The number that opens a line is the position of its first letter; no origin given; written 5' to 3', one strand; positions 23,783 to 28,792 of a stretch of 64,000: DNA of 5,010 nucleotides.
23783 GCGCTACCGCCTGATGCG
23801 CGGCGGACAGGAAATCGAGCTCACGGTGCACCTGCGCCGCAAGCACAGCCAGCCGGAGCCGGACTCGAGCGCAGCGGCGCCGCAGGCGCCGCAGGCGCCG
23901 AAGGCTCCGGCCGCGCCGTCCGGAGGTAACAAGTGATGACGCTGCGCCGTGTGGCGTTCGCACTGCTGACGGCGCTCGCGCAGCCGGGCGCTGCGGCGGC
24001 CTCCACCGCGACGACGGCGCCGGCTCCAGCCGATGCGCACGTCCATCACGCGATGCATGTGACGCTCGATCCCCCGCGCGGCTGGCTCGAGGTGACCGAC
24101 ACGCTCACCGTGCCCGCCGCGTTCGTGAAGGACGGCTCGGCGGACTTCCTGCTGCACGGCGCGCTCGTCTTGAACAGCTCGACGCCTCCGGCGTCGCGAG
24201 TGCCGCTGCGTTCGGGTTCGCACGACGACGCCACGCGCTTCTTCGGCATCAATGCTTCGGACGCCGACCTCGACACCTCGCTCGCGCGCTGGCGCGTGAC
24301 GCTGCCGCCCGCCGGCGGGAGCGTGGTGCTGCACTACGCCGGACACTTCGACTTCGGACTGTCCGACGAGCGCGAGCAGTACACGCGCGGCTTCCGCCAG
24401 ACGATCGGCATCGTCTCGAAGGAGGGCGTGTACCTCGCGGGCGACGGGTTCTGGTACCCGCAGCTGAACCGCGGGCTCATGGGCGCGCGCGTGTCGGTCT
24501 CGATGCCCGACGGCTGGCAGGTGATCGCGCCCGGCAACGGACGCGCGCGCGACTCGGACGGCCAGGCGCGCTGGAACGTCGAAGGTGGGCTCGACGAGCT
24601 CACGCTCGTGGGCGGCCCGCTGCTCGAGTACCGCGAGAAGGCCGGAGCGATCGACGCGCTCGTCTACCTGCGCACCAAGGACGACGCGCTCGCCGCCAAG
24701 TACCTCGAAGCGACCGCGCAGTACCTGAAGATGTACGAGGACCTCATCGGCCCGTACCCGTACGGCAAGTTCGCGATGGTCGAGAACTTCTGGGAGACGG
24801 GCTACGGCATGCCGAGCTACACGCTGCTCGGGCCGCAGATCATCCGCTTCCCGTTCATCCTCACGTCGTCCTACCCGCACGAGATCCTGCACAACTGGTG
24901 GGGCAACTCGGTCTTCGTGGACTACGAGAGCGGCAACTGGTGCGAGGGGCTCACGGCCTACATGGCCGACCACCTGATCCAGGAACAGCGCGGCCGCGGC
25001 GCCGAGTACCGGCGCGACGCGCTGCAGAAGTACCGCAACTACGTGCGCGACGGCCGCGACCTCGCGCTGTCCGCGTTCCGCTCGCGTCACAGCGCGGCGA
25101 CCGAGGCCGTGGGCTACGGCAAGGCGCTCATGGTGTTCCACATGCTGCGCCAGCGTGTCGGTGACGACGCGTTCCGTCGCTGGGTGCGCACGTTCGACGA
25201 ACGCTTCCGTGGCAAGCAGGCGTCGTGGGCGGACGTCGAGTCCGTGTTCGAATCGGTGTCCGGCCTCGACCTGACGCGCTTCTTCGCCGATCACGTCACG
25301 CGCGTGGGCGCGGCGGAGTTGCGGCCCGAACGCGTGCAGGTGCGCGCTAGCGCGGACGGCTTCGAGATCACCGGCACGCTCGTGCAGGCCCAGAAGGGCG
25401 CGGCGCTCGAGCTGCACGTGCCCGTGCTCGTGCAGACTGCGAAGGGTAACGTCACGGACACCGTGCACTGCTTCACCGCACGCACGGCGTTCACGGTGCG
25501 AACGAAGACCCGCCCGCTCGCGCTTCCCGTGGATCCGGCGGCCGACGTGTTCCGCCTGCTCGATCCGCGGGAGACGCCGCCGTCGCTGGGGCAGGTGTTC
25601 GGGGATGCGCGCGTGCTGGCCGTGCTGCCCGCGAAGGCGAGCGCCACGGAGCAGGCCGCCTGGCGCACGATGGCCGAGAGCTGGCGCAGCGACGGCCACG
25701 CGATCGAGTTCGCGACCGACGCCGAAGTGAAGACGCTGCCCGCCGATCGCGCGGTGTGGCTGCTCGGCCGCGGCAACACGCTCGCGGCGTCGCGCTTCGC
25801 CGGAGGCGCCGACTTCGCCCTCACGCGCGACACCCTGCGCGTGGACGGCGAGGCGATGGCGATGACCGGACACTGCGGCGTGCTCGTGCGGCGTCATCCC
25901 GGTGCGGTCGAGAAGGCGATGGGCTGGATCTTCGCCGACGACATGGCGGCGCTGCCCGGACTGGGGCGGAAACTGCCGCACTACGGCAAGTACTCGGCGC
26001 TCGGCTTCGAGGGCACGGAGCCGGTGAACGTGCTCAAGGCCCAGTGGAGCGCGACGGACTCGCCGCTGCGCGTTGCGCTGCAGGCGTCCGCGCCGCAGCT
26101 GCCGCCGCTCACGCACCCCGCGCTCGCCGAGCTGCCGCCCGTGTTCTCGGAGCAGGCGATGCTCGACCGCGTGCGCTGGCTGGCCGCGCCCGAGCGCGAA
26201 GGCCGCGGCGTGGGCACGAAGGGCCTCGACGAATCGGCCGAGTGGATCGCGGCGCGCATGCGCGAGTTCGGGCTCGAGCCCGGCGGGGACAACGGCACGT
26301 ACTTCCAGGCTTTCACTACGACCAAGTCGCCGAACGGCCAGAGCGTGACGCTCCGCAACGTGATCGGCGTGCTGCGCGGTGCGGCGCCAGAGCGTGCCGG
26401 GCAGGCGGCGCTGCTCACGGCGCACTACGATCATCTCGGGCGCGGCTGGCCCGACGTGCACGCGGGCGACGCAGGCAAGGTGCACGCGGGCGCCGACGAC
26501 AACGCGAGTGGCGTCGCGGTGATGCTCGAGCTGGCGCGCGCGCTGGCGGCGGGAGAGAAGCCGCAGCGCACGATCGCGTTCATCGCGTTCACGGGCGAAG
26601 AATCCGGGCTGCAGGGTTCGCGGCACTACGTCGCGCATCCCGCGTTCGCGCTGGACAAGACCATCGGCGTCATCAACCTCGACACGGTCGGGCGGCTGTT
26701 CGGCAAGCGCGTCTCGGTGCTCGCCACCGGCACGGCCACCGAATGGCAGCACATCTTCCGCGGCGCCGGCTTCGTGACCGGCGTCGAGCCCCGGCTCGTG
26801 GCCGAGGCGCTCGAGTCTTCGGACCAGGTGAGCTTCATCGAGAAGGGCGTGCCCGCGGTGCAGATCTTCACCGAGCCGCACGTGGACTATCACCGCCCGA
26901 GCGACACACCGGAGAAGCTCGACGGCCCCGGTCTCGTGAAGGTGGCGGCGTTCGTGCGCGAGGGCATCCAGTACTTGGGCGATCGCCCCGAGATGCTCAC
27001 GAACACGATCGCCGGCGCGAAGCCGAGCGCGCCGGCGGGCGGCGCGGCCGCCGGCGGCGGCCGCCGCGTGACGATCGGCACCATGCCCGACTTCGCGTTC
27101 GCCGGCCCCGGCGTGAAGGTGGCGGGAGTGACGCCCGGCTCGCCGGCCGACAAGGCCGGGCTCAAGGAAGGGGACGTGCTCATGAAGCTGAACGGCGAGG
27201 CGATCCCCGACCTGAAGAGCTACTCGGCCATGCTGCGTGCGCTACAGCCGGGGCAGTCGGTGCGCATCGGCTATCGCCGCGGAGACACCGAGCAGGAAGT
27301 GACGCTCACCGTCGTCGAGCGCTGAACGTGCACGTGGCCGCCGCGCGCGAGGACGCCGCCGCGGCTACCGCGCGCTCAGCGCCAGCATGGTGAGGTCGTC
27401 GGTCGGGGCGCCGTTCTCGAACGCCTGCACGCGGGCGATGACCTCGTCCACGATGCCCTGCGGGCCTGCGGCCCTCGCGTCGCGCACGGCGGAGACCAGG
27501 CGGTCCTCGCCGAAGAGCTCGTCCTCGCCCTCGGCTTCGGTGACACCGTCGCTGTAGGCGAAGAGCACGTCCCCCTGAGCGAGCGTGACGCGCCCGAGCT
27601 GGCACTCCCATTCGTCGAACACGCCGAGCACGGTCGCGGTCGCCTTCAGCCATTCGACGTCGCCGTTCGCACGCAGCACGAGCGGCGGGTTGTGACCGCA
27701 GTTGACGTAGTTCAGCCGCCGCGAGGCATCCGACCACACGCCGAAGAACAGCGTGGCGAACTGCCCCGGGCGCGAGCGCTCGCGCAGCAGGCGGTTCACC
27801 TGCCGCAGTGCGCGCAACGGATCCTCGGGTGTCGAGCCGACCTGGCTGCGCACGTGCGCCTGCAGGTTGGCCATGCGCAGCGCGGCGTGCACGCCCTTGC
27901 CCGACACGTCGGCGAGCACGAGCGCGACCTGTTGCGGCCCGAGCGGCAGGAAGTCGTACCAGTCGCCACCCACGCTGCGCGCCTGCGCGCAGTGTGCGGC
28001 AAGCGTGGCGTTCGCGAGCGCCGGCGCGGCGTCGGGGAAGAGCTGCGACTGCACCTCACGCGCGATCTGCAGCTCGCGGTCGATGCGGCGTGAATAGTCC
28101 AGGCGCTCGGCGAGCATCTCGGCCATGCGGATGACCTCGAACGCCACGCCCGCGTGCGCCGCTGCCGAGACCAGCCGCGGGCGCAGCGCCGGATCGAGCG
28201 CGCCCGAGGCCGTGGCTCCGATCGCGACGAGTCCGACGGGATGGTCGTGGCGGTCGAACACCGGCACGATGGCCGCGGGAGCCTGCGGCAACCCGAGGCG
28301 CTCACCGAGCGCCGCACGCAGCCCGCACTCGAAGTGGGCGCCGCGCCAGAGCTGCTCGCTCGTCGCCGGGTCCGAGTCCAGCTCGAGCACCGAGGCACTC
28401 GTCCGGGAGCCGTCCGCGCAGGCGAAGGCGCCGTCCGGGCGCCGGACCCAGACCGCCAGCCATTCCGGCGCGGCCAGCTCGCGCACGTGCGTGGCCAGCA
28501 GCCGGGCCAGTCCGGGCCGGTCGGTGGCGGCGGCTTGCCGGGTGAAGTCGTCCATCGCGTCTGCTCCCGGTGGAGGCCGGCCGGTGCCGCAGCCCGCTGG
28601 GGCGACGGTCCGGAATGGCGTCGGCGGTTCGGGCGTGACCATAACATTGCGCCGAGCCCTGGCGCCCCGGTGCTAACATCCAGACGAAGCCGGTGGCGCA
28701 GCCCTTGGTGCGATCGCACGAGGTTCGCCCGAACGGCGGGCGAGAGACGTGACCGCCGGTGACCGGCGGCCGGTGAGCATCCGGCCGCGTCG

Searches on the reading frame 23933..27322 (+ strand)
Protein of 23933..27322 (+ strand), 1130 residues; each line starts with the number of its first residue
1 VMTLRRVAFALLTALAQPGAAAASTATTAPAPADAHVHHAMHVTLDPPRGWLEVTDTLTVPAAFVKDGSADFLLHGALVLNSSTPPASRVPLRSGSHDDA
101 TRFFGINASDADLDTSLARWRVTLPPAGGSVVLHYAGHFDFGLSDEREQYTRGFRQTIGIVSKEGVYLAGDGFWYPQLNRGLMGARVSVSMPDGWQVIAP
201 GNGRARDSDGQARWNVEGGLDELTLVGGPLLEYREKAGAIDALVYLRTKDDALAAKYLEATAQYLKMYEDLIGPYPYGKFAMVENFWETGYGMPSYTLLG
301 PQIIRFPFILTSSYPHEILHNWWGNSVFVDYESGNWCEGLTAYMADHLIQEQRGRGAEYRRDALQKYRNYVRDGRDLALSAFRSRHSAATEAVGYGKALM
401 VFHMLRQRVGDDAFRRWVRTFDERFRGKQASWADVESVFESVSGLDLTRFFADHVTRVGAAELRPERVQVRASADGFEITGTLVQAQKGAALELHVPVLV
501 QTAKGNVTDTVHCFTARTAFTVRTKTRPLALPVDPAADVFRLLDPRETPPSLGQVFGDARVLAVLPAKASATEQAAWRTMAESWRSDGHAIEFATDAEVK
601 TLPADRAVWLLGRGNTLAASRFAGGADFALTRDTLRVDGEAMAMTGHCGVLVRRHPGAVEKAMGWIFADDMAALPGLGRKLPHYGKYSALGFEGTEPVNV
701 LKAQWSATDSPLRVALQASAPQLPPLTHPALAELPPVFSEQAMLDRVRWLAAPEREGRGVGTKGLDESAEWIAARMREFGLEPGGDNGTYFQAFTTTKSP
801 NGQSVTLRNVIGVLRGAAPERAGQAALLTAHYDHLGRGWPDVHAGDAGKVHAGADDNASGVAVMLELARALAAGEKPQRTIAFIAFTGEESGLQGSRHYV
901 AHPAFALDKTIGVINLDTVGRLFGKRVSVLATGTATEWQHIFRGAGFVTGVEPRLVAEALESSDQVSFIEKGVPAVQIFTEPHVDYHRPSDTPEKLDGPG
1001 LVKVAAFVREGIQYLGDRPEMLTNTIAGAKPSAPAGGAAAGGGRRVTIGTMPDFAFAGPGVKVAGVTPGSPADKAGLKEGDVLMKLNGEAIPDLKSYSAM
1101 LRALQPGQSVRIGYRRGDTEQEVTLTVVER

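Call 11: search_protein_families(library=pfam, proteins=[window:23933-27322:+], max_evalue=0.001)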
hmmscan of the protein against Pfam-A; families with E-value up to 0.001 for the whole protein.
window:23933-27322:+ (1130 aa): 6 families
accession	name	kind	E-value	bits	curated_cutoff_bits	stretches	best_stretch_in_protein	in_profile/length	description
PF04389.22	Peptidase_M28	-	3e-41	141.7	21.3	1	809-1009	1-190/193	Peptidase family M28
PF13180.12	PDZ_2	-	1e-12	48.6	27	1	1059-1127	12-80/80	PDZ domain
PF17820.7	PDZ_6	-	6.2e-11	42.3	27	1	1063-1116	2-54/54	PDZ domain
PF01546.33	Peptidase_M20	-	7.1e-11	42.8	24.6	1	827-965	1-142/206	Peptidase family M20/M25/M40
PF01433.26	Peptidase_M1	-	1.1e-08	35.4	27.7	1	316-451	73-215/218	Peptidase family M1 domain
PF00595.29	PDZ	-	1.7e-07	31.9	23.2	1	1055-1112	23-78/81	PDZ domain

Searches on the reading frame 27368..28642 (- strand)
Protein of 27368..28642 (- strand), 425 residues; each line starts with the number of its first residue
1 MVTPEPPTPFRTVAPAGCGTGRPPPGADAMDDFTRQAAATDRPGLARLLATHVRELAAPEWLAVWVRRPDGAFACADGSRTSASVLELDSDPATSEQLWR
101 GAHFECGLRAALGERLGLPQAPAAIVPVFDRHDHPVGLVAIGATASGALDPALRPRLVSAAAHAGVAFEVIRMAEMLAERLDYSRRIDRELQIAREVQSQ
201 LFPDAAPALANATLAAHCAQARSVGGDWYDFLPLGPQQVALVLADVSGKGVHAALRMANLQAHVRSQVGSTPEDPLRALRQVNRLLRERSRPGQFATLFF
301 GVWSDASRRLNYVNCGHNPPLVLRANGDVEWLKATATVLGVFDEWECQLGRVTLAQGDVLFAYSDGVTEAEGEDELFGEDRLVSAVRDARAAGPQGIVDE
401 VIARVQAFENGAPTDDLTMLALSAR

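Call 69: search_protein_families(library=pfam, proteins=[window:27368-28642:-], max_evalue=0.0001)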
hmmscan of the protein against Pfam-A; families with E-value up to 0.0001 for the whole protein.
window:27368-28642:- (425 aa): 1 family
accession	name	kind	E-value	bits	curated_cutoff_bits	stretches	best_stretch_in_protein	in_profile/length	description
PF07228.17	SpoIIE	-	2.4e-47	161.8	25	1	236-423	2-190/192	Stage II sporulation protein E (SpoIIE)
